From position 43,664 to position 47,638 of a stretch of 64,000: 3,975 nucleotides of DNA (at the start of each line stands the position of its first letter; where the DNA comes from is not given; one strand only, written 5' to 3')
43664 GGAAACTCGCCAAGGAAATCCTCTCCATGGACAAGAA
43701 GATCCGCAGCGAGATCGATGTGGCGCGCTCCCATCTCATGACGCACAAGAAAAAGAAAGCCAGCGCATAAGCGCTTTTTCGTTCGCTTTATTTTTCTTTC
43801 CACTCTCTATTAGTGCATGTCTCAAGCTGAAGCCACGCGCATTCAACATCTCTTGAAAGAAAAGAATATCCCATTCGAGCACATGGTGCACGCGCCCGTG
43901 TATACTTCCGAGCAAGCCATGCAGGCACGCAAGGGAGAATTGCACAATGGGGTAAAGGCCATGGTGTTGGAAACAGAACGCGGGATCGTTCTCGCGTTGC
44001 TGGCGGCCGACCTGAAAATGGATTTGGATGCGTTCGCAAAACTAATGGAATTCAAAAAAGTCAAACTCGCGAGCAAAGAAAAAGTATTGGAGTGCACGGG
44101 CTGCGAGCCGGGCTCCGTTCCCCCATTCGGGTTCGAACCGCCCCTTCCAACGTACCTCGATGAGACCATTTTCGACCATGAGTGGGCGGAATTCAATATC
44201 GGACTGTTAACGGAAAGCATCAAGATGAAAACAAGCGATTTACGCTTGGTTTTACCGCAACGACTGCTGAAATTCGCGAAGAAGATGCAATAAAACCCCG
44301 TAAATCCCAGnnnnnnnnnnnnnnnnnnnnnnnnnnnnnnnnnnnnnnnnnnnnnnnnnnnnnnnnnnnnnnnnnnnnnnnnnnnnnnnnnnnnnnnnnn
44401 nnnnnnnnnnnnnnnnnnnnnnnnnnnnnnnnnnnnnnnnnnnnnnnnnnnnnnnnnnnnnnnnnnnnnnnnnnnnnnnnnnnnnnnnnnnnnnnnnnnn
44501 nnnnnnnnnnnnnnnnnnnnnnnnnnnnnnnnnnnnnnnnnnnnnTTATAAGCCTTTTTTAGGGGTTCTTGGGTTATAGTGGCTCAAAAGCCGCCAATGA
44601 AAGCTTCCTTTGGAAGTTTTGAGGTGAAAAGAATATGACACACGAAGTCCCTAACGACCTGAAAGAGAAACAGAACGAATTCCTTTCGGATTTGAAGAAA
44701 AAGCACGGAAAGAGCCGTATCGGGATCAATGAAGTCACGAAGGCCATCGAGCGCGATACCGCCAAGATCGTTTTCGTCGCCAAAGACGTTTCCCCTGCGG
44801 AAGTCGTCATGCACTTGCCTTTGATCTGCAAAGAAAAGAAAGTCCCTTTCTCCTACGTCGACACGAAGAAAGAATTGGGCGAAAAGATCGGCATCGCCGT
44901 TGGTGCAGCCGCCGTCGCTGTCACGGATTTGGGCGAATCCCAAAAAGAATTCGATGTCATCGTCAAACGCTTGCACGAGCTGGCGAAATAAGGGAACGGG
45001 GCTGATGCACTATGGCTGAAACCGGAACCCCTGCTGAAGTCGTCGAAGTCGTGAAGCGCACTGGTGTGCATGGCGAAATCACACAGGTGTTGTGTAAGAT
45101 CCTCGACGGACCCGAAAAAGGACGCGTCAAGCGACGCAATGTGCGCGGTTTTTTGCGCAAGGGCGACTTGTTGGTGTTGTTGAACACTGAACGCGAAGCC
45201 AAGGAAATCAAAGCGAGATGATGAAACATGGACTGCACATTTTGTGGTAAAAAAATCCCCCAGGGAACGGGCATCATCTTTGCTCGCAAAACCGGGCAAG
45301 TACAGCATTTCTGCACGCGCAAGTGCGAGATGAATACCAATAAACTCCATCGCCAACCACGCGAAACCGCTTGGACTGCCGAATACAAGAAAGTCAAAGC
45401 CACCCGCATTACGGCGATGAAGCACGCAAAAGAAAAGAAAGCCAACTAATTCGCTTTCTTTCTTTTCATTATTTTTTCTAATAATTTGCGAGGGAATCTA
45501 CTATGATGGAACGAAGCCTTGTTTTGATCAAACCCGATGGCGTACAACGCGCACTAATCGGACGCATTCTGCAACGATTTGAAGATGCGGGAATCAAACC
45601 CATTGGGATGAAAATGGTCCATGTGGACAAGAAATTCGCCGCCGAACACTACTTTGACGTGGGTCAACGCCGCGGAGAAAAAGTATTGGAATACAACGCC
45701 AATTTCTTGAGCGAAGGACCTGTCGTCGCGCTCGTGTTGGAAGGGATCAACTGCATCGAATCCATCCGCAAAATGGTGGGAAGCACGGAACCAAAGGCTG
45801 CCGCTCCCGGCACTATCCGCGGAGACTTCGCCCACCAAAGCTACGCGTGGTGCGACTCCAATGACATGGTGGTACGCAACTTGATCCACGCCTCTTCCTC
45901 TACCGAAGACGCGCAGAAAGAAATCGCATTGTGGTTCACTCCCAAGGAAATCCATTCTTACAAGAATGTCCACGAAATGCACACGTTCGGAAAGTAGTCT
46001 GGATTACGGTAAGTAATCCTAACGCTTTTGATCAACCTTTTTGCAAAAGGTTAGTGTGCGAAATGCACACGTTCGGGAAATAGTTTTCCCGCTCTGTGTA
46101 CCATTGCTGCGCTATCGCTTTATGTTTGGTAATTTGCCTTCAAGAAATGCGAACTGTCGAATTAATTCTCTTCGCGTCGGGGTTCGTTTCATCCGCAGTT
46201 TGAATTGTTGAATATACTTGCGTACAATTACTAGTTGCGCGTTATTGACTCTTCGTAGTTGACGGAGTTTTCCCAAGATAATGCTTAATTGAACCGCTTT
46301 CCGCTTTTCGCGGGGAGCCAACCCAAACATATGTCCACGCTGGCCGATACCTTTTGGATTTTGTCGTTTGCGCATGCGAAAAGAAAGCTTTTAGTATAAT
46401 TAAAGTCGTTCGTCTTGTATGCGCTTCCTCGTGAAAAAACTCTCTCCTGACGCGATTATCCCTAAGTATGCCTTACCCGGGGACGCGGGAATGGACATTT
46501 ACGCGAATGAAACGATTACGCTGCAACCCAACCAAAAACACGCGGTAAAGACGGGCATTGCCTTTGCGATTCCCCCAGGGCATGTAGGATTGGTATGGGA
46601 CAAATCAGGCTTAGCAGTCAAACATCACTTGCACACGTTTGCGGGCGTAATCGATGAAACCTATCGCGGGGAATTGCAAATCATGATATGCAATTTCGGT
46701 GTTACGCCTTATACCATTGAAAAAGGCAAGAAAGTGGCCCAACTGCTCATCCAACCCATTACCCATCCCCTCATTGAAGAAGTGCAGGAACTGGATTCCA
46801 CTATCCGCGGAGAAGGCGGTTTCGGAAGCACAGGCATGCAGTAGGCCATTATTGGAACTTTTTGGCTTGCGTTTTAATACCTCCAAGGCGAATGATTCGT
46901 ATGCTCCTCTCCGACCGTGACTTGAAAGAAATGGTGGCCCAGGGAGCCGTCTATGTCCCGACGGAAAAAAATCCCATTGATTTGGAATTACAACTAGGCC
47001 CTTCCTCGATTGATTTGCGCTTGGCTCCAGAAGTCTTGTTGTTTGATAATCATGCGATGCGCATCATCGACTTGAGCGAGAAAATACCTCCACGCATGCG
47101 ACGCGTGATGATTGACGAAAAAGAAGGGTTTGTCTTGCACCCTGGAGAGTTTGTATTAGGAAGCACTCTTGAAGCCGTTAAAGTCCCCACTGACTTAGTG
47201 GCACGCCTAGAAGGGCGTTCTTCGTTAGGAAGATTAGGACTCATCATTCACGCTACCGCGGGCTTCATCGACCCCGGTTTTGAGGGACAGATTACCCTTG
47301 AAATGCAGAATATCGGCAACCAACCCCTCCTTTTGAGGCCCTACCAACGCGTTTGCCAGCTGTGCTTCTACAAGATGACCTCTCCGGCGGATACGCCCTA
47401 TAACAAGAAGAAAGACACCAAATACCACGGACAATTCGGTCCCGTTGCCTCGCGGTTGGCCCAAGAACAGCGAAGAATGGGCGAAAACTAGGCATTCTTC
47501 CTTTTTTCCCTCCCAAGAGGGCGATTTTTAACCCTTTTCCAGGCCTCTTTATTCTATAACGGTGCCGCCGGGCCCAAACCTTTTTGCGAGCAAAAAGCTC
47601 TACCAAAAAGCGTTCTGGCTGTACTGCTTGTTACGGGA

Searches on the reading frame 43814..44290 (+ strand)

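Call 20: search_protein_families(library=pfam, max_evalue=0.01, proteins=[window:43814-44290:+])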
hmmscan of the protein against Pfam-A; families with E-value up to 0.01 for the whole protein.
window:43814-44290:+ (159 aa): 1 family
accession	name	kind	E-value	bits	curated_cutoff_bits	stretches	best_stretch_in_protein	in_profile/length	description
PF04073.20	tRNA_edit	-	9.1e-25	87.6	25.5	1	26-144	1-121/123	Aminoacyl-tRNA editing domain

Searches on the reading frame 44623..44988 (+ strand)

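Call 20: search_protein_families(library=pfam, max_evalue=0.01, proteins=[window:44623-44988:+])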
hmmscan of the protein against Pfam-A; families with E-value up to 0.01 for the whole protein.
window:44623-44988:+ (122 aa): 2 families
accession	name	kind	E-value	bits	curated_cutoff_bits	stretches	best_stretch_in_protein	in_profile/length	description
PF01248.31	Ribosomal_L7Ae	-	1.2e-24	86.2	22.1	1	24-108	9-93/95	Ribosomal protein L7Ae/L30e/S12e/Gadd45 family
PF08228.16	RNase_P_pop3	-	0.00067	20.2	22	1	27-101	52-131/158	RNase P subunit Pop3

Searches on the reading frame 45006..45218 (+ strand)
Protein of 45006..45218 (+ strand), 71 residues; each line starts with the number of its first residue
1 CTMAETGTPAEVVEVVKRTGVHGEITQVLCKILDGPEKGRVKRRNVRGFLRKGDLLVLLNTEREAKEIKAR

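Call 20: search_protein_families(library=pfam, max_evalue=0.01, proteins=[window:45006-45218:+])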
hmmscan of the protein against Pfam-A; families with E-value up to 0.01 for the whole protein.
window:45006-45218:+ (71 aa): 1 family
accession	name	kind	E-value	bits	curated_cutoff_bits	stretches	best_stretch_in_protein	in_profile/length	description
PF01200.24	Ribosomal_S28e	-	7.4e-24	83.9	25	1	6-68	2-64/64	Ribosomal protein S28e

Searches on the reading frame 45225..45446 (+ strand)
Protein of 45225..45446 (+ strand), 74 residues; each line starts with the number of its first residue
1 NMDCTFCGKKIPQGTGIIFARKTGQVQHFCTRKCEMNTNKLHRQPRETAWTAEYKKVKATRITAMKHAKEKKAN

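Call 20: search_protein_families(library=pfam, max_evalue=0.01, proteins=[window:45225-45446:+])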
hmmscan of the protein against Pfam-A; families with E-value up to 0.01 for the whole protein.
window:45225-45446:+ (74 aa): 1 family
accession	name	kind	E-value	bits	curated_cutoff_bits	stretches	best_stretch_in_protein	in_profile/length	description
PF01246.26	Ribosomal_L24e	-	1.5e-17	64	27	1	3-63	5-64/66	Ribosomal protein L24e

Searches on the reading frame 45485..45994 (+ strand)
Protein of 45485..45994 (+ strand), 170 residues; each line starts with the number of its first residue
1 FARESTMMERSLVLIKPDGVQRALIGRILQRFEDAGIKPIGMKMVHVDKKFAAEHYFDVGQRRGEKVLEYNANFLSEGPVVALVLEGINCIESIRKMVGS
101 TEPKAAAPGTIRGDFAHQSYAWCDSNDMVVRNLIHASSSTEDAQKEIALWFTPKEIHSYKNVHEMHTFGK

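Call 20: search_protein_families(library=pfam, max_evalue=0.01, proteins=[window:45485-45994:+])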
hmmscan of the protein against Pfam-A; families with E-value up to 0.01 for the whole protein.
window:45485-45994:+ (170 aa): 1 family
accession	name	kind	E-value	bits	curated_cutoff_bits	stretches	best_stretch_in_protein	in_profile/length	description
PF00334.24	NDK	-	6e-42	143.2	27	1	9-156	1-135/135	Nucleoside diphosphate kinase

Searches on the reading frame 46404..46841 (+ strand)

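Call 20: search_protein_families(library=pfam, max_evalue=0.01, proteins=[window:46404-46841:+])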
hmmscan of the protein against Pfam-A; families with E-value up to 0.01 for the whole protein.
window:46404-46841:+ (146 aa): 2 families
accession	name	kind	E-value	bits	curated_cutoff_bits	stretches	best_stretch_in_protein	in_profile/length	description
PF00692.24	dUTPase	-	7.1e-34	116.8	22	1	17-144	3-129/129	dUTPase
PF22769.1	DCD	-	4.4e-09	37.1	27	1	34-117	67-151/153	dCTP deaminase-like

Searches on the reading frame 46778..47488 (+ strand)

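Call 20: search_protein_families(library=pfam, max_evalue=0.01, proteins=[window:46778-47488:+])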
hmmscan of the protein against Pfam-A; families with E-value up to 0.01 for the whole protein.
window:46778-47488:+ (237 aa): 4 families
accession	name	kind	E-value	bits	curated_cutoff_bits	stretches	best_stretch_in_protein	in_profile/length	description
PF22769.1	DCD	-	5.1e-44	150.5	27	1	44-200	2-153/153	dCTP deaminase-like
PF00692.24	dUTPase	-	2.3e-10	40.8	22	1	118-213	24-117/129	dUTPase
PF22569.1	DCD_C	-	4.4e-10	39.7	22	1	109-219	69-184/192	2'-deoxycytidine 5'-triphosphate deaminase (DCD), C-terminal domain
PF06559.16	DCD_N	-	5.6e-07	30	21.4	1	43-197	4-160/164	2'-deoxycytidine 5'-triphosphate deaminase (DCD) N-terminal domain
